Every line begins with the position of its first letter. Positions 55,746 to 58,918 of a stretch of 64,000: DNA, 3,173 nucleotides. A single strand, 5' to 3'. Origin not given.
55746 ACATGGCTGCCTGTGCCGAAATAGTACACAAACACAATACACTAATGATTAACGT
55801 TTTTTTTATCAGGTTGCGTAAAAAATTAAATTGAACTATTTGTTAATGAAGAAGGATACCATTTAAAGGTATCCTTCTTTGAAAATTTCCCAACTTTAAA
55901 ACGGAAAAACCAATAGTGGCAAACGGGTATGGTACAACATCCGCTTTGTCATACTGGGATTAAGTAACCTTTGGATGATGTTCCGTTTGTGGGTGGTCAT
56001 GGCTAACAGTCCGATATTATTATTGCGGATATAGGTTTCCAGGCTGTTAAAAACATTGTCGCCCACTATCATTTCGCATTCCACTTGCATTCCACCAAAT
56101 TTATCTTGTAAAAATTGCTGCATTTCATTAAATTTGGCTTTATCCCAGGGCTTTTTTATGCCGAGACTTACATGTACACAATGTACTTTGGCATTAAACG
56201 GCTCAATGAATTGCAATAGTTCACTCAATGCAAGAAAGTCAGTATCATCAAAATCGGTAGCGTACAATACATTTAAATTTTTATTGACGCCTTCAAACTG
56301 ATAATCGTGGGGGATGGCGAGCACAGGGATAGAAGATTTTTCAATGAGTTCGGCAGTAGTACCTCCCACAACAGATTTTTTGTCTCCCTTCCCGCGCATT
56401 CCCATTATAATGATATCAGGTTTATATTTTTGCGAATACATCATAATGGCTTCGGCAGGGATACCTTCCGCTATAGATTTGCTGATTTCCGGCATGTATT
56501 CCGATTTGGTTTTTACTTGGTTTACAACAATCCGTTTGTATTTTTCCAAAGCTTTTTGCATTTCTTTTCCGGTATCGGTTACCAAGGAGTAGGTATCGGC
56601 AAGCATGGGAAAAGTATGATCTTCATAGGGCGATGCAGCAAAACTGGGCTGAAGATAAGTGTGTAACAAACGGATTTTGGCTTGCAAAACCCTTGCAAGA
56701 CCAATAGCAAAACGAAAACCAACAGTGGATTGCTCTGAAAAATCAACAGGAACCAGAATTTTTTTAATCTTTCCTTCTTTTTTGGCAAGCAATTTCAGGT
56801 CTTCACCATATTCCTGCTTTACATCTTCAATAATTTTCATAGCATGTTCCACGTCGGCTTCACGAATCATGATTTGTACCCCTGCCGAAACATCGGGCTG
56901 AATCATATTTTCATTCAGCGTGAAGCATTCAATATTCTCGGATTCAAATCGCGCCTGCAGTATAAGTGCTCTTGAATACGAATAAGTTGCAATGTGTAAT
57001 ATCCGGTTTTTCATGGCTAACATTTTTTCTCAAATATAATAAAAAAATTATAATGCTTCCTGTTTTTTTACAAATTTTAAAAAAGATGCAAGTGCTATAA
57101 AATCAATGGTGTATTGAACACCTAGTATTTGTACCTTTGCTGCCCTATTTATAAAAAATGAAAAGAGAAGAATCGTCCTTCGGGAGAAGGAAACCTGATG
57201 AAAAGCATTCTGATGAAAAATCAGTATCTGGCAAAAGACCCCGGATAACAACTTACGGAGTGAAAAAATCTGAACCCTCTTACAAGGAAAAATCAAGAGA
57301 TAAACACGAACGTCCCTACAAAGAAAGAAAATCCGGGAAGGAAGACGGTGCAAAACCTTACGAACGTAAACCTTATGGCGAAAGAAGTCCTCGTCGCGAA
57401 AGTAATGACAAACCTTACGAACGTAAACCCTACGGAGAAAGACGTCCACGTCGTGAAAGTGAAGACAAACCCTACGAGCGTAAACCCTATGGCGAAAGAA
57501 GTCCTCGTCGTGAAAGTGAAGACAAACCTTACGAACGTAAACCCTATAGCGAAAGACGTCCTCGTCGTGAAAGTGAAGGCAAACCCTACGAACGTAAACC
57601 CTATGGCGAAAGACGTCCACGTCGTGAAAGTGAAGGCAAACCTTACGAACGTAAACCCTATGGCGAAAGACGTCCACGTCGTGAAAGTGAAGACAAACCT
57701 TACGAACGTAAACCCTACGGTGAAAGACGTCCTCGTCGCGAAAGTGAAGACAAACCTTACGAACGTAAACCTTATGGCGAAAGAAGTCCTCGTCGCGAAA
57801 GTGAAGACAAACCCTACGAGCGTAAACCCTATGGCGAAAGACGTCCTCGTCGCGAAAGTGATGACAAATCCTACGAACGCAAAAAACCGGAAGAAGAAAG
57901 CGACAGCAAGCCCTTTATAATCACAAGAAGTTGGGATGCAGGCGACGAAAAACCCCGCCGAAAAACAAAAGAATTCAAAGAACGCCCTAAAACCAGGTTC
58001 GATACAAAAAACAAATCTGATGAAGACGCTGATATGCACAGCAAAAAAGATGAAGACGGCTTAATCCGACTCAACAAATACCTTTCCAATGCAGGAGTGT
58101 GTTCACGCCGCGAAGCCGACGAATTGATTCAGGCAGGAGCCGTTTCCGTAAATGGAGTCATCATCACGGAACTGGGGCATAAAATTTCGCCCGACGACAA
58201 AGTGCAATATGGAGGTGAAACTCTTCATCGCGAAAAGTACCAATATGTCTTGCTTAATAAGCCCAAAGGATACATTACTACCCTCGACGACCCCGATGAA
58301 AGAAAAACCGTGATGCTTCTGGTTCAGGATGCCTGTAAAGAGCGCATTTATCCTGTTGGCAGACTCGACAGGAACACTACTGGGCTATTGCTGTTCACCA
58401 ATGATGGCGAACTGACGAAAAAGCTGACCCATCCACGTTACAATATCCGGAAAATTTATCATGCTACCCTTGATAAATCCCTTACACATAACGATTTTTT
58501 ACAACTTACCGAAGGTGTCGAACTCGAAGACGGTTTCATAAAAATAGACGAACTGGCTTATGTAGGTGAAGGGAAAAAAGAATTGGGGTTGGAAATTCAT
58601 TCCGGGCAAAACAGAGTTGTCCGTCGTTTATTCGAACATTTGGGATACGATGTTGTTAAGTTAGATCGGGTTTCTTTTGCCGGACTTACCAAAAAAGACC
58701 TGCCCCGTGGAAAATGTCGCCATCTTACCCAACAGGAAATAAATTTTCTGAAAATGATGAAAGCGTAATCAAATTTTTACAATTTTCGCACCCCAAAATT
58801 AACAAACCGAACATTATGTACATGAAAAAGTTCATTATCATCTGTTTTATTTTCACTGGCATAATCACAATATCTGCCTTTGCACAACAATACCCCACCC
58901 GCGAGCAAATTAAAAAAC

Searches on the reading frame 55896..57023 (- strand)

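Call 23: search_protein_families(library=pfam, proteins=[window:55896-57023:-], max_evalue=0.0001)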
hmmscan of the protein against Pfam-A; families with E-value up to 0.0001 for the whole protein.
window:55896-57023:- (375 aa): 2 families
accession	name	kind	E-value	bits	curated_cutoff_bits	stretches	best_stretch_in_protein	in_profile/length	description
PF00582.32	Usp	-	3.4e-30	105.9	24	2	86-238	2-141/141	Universal stress protein family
PF09413.15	DUF2007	-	2.6e-07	31.1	25.7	1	19-68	13-65/66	Putative prokaryotic signal transducing protein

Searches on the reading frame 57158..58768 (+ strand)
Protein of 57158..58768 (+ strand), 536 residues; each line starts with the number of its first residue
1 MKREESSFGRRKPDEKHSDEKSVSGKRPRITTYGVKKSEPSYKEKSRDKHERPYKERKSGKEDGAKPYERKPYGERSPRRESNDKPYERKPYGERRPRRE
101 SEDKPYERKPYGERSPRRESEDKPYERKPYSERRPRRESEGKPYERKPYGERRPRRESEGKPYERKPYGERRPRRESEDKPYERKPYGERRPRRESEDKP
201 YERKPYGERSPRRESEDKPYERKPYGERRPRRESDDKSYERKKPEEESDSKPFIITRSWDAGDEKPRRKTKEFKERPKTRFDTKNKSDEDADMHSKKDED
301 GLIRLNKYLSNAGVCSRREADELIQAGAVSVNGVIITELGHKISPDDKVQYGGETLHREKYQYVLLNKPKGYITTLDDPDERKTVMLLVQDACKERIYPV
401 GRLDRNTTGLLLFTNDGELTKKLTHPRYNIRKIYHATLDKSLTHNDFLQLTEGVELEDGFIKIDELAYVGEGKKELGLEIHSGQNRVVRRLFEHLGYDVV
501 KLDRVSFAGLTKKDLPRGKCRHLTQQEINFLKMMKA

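Call 23: search_protein_families(library=pfam, proteins=[window:57158-58768:+], max_evalue=0.0001)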
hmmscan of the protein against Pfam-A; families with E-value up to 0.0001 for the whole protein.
window:57158-58768:+ (536 aa): 4 families
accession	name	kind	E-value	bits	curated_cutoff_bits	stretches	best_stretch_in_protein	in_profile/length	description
PF00849.27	PseudoU_synth_2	-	1.2e-22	81.2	26.8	1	362-494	1-152/152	RNA pseudouridylate synthase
PF01479.30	S4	-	1.4e-12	47.6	22.8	1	304-349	2-48/48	S4 domain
PF22421.1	SYY_C-terminal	-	4.3e-06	27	27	1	302-365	18-82/83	Tyrosine--tRNA ligase SYY-like C-terminal domain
PF13275.11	S4_2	-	1.8e-05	25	24.6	1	301-356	6-62/65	S4 domain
